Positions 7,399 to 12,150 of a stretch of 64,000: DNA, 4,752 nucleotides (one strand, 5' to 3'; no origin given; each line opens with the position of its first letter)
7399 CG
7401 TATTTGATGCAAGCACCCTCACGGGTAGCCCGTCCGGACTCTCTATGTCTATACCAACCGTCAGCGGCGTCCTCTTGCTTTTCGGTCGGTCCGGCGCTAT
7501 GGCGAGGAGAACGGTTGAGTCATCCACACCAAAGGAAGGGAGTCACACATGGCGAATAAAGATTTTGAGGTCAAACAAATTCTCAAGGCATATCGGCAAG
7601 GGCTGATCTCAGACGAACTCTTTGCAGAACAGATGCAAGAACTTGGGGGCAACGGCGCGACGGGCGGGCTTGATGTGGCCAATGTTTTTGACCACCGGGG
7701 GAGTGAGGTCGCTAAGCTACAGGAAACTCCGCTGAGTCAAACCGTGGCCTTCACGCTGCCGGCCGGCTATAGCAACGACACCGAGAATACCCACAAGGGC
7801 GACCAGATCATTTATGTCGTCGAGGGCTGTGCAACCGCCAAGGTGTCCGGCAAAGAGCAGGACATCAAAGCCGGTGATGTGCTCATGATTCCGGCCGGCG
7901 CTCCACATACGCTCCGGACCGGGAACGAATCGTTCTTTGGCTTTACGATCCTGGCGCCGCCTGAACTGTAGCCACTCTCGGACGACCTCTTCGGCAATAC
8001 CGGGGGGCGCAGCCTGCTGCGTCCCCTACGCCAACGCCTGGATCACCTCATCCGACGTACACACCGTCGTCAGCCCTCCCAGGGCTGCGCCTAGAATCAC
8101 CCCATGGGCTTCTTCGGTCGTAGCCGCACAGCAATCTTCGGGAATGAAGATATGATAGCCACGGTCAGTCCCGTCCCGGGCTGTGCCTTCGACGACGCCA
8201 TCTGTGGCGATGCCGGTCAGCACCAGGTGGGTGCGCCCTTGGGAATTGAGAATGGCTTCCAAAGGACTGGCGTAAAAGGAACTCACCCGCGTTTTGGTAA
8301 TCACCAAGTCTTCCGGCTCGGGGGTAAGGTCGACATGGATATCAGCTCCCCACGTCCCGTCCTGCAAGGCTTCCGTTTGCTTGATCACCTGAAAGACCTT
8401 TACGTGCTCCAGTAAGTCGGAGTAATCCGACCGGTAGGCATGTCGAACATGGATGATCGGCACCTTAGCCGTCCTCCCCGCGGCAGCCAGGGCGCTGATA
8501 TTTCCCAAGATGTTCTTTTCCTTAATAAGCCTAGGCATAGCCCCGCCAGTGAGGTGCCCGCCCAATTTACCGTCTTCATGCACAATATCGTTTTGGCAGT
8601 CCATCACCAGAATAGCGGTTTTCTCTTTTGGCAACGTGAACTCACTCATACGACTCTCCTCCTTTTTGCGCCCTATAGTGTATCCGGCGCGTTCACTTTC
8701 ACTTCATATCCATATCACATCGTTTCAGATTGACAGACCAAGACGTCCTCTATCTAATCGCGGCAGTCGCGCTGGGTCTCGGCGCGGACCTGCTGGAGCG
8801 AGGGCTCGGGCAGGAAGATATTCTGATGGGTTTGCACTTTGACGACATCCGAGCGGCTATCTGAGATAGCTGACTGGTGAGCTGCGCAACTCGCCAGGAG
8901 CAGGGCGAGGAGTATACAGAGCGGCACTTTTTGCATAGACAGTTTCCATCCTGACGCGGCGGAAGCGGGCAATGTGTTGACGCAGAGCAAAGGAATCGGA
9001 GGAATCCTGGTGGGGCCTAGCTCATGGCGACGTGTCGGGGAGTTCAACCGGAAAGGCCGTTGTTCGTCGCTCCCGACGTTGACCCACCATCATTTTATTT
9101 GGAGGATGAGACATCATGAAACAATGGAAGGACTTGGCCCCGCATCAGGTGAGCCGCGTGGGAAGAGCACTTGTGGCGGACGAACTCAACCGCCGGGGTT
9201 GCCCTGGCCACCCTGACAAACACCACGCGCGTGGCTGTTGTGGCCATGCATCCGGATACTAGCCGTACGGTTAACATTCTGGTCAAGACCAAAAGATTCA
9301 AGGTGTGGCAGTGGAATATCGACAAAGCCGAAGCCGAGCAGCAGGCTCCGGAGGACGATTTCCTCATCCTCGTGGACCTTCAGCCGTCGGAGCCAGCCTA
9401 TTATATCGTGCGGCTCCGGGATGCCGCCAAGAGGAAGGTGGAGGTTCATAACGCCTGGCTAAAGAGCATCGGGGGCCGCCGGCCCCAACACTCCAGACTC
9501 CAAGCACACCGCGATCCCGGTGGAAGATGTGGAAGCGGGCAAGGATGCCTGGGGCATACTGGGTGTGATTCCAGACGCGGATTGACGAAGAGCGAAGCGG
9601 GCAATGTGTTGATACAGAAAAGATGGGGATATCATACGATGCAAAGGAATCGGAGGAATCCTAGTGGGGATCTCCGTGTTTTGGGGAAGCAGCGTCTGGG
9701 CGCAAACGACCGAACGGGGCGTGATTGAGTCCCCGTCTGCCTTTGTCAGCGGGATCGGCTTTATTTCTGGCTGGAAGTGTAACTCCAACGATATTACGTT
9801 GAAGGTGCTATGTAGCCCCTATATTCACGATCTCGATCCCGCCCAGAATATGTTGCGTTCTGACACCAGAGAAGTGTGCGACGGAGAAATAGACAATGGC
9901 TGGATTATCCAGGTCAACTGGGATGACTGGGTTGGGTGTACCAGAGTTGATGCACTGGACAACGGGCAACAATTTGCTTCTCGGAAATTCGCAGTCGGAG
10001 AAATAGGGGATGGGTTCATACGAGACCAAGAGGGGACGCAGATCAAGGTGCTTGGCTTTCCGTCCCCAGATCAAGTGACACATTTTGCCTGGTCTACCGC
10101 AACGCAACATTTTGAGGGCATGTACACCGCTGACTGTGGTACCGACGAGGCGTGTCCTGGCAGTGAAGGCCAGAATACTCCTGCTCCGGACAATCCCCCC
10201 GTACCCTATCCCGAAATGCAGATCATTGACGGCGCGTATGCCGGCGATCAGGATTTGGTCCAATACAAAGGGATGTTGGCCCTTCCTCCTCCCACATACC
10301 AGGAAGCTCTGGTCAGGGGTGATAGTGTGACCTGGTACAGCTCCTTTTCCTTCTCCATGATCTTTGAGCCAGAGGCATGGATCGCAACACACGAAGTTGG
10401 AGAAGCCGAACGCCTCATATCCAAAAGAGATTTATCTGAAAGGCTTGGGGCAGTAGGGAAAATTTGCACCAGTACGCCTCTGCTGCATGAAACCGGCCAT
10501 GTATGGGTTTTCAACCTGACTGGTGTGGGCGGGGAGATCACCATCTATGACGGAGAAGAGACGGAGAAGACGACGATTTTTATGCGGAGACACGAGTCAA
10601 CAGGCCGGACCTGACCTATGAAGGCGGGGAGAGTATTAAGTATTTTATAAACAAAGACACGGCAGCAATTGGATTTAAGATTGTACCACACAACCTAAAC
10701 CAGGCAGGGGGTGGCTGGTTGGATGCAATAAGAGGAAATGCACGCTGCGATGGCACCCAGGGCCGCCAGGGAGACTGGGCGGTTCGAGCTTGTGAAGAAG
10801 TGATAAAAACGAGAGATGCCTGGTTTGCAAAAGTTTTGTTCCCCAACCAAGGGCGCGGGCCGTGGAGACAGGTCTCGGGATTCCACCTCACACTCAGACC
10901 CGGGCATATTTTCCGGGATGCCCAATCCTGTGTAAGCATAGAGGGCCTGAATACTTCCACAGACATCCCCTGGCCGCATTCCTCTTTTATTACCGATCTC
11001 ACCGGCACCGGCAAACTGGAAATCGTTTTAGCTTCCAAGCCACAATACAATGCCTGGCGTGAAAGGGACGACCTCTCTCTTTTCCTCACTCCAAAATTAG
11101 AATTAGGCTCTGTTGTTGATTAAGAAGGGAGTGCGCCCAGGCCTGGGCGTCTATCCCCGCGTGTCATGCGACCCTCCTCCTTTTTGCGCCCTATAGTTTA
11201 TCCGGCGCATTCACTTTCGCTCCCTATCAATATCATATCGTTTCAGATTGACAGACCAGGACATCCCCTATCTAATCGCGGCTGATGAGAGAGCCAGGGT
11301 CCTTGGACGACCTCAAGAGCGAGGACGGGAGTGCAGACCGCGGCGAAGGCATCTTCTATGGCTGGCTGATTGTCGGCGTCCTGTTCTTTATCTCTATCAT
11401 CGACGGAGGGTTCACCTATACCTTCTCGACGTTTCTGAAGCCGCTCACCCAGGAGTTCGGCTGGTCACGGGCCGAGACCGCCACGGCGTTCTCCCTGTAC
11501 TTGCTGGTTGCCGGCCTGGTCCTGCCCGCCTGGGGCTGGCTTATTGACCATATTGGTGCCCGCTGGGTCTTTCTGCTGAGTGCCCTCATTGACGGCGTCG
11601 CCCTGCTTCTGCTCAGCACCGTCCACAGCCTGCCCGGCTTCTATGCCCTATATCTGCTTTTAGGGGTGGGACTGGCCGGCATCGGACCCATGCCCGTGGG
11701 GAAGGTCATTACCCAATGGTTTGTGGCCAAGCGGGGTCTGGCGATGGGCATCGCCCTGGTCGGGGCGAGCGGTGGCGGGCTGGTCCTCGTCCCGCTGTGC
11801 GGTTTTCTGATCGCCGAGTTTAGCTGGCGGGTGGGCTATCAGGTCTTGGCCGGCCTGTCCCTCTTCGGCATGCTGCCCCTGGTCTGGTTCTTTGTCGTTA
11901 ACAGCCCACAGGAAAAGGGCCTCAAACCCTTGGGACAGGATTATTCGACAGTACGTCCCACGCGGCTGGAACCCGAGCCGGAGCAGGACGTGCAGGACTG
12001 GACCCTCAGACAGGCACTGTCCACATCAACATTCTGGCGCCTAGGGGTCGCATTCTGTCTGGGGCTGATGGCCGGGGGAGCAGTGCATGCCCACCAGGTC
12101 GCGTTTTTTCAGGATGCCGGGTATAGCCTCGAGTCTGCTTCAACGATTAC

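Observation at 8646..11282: Low-GC island bounded by 119-bp direct repeats that duplicate the promoter, RBS and start codon of the isochorismatase gene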

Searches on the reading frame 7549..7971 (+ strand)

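Call 8: search_protein_families(library=pfam, proteins=[window:7549-7971:+], max_evalue=0.01)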
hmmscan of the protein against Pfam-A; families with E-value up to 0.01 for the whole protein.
window:7549-7971:+ (140 aa): 9 families
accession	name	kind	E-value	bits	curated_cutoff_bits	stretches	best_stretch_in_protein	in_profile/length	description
PF07883.17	Cupin_2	-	5.6e-12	45.6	27.2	1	68-123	3-57/70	Cupin domain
PF02311.25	AraC_binding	-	3.5e-07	30.5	21.1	1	79-139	18-79/135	AraC-like ligand binding domain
PF05899.18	Cupin_3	-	2.5e-05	24.3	23.5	1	80-122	22-64/74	EutQ-like cupin domain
PF00190.28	Cupin_1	-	0.00014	21.9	22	1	81-125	50-102/151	Cupin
PF12852.13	Cupin_6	-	0.0033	17.6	26.7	1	85-125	35-77/183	Cupin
PF11699.14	CENP-C_C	-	0.0041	17.8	29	1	65-122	14-71/85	Mif2/CENP-C like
PF21621.3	MPI_cupin_dom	-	0.0048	17.3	27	1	85-118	30-63/79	Mannose-6-phosphate isomerase, cupin domain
PF06249.18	EutQ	-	0.0052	17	21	0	83-126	94-137/152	Ethanolamine utilisation protein EutQ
PF03079.20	ARD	-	0.0074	16.9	27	0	79-128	87-141/157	ARD/ARD' family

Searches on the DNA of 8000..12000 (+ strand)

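Call 9: search_rna_families(source=window, start=8000, end=12000, threshold=evalue, max_evalue=1)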
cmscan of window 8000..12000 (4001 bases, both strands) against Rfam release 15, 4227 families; matches with E-value up to 1: 1.
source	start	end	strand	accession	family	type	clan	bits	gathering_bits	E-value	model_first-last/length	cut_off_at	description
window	11246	11284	+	RF03139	S4-Bacteroidia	Cis-reg; leader;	CL00119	20.9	34.7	0.4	1-34/34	no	S4-Bacteroidia ribosomal protein leader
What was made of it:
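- Rfam gives only a sub-threshold chance hit (call 9).
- Tried and rejected: RNA element in the repeat: Rfam at a permissive threshold gave only a sub-threshold S4-leader hit (20.9 bits against a gathering score of 34.7, E 0.4) (call 9).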

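Call 64: search_dna_similar(query=window:8765-11163:+, collection=plasmids, mode=distant, max_rows=8)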
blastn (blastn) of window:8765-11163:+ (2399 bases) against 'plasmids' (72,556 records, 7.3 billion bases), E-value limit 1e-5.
No match.

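Call 65: search_dna_similar(query=window:8765-11163:+, collection=phages, mode=distant, max_rows=8)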
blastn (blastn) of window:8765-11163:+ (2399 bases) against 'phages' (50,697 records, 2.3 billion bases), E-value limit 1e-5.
No match.
